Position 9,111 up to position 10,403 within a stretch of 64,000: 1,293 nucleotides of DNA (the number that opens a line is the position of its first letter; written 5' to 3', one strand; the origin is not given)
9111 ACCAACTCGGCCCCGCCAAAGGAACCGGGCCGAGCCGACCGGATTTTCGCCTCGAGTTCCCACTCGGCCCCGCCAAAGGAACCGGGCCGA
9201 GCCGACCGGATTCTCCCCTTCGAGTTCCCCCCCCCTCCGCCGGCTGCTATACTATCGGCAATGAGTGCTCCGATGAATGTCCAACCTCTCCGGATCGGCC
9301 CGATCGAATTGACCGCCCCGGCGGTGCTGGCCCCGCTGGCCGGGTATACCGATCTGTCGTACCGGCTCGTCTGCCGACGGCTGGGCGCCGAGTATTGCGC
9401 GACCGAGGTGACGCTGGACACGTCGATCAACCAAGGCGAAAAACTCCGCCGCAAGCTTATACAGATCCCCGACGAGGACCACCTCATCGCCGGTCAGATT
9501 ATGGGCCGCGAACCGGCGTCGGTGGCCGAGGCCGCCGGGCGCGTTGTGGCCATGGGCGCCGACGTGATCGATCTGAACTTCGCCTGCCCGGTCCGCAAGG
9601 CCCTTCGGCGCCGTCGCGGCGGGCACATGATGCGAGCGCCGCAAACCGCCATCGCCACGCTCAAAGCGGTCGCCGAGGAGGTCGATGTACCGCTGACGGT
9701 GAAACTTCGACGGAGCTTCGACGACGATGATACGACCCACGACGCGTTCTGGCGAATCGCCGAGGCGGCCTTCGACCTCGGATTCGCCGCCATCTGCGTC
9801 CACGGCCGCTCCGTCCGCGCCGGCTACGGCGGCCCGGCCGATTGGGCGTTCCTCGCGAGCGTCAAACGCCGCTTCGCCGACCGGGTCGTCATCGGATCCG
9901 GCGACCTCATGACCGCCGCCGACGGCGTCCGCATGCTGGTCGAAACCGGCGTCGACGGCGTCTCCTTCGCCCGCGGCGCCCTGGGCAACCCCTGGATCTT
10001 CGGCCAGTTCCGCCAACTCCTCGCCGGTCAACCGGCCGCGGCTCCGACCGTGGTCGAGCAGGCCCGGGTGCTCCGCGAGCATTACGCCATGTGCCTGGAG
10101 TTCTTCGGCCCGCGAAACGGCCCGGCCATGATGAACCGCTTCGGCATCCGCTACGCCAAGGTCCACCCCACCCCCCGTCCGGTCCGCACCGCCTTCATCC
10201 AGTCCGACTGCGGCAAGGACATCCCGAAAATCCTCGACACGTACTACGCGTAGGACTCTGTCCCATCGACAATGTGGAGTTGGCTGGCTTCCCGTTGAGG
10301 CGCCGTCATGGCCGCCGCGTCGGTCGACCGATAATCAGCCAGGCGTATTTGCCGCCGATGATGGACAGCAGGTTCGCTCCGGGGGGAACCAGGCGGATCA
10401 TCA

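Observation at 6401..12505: Conserved hairpin module of about 80 nt in three copies; G-U wobbles and a frame-shifting indel point to a structured RNA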

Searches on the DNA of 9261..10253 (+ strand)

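Call 70: search_with_rna_model(model_id=R1, sources=[L003, L004, L005, L006, L007, L008, L009, L010, L011, L012, L013, L014, L015, L016, L017, L018, L019, L020, L021, L022, L023, L024, L025, L026, L027, L028, L029, L030, L031, L032, L033, L034, L035, L036, L037], max_evalue=1)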
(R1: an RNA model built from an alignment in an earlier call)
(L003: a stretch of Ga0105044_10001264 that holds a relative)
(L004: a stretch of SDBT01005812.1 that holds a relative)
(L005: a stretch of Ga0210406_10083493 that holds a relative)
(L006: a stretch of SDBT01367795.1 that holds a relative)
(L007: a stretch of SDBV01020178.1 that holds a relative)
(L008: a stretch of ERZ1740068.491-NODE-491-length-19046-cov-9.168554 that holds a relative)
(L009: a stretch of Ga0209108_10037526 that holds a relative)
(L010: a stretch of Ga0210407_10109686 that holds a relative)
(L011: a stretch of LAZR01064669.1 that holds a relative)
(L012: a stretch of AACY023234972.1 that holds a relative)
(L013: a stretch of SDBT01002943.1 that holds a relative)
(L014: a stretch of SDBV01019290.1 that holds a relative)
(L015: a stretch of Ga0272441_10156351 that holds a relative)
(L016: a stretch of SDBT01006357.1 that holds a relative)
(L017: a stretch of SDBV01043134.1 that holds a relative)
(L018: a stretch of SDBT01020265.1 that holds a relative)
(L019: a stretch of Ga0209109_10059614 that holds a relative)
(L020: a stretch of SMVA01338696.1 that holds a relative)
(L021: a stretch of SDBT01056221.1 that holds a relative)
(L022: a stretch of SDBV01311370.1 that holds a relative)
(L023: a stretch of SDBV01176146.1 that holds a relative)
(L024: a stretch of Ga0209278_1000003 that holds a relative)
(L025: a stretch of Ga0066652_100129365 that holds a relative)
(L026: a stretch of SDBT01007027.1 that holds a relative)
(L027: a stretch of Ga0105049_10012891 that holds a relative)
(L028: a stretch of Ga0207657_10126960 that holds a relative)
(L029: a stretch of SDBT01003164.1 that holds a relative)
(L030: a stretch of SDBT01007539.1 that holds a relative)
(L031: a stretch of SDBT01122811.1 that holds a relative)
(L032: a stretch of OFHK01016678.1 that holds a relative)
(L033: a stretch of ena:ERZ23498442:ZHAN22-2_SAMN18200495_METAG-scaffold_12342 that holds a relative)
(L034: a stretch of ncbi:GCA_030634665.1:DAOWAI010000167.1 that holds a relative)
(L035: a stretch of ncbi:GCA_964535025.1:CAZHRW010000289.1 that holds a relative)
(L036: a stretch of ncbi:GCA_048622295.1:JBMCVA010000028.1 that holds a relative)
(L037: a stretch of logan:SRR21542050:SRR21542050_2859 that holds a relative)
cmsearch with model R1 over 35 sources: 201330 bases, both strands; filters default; matches with E-value up to 1: 27.
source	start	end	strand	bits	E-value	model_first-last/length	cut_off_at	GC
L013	1248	1293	+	71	3.4e-16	1-46/46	no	0.59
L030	3874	3919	-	70.7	4e-16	1-46/46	no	0.52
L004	520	565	-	69.9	6.7e-16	1-46/46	no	0.57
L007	1453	1497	+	69.8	7e-16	1-46/46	no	0.51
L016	8870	8914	+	69.8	7e-16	1-46/46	no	0.51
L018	272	316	+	69.8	7e-16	1-46/46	no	0.51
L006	837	881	+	69.8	7.3e-16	1-46/46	no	0.53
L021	194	238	-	69.8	7.3e-16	1-46/46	no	0.53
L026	4523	4567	+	69.8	7.3e-16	1-46/46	no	0.53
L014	5311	5355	+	69.8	7.3e-16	1-46/46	no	0.51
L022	868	913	+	68.5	1.6e-15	1-46/46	no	0.5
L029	1067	1112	-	68.5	1.6e-15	1-46/46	no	0.5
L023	605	650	+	68.3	1.8e-15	1-46/46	no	0.59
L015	2029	2073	+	65.9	8.1e-15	1-46/46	no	0.56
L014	3561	3606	+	65.6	9.2e-15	1-46/46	no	0.61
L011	980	1024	-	65.1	1.3e-14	1-46/46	no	0.53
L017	1223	1267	+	64.7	1.7e-14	1-46/46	no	0.53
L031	3029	3073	-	62.6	6.1e-14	1-46/46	no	0.51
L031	3610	3655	-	55.5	4.8e-12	1-46/46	no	0.52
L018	2919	2965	-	53.7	1.5e-11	1-46/46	no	0.57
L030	4680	4726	-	53.6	1.5e-11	1-46/46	no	0.47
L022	881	900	-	19.1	0.027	14-33/46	no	0.5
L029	1080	1099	+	19.1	0.027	14-33/46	no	0.5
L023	618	637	-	18.7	0.035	14-33/46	no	0.6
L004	533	552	+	18.5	0.038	14-33/46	no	0.55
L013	1261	1280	-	16.4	0.14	14-33/46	no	0.65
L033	593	621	+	13.4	0.89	11-39/46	no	0.72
